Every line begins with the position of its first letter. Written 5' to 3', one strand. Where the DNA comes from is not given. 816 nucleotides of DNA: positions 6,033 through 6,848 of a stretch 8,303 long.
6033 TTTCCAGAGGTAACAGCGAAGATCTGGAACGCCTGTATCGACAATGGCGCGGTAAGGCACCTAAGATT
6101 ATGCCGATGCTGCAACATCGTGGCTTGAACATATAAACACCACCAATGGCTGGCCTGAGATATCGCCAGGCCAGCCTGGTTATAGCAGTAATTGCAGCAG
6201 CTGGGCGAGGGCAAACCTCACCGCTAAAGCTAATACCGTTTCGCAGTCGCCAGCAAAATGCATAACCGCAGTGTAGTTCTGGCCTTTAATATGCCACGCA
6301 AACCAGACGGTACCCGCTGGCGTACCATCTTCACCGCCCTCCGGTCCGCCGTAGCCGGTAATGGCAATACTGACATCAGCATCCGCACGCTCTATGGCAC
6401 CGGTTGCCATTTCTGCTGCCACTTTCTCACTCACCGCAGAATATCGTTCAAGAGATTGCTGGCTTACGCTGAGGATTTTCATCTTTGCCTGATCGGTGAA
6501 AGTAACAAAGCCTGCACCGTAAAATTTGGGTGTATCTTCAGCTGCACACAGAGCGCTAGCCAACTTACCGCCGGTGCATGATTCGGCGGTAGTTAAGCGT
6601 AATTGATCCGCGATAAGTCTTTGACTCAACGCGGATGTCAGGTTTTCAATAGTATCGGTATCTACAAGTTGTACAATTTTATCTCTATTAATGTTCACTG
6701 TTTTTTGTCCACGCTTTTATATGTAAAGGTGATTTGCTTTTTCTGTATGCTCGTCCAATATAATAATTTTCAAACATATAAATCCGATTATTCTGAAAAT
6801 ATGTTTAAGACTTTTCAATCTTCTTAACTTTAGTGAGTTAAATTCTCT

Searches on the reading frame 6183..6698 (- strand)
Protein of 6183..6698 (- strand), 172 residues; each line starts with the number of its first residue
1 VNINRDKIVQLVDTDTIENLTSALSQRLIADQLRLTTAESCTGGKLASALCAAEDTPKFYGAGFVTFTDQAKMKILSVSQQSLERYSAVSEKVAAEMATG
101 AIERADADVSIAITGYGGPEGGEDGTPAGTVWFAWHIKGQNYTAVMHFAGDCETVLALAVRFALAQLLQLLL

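Call 51: search_protein_families(proteins=[window:6183-6698:-], library=ncbifam)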
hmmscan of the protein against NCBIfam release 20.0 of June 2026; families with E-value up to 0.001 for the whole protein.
window:6183-6698:- (172 aa): 5 families
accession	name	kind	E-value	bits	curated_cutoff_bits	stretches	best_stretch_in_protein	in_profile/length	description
NF002972.0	PRK03657.1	equivalog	5.2e-99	329.2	201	1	1-171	1-171/175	2-oxo-tetronate isomerase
TIGR00199.1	PncC_domain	subfamily_domain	1.5e-60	203.7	68.9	1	24-169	1-147/149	nicotinamide-nucleotide amidohydrolase family protein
NF002975.0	PRK03661.1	equivalog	1e-42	145.6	212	1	15-171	4-161/164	nicotinamide-nucleotide amidase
NF001813.0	PRK00549.1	equivalog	4.2e-35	121.5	379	1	18-171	257-411/414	competence/damage-inducible protein A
TIGR00200.1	cinA_nterm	subfamily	3.7e-24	85.2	243.15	1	18-171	259-411/414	CinA family nicotinamide mononucleotide deamidase-related protein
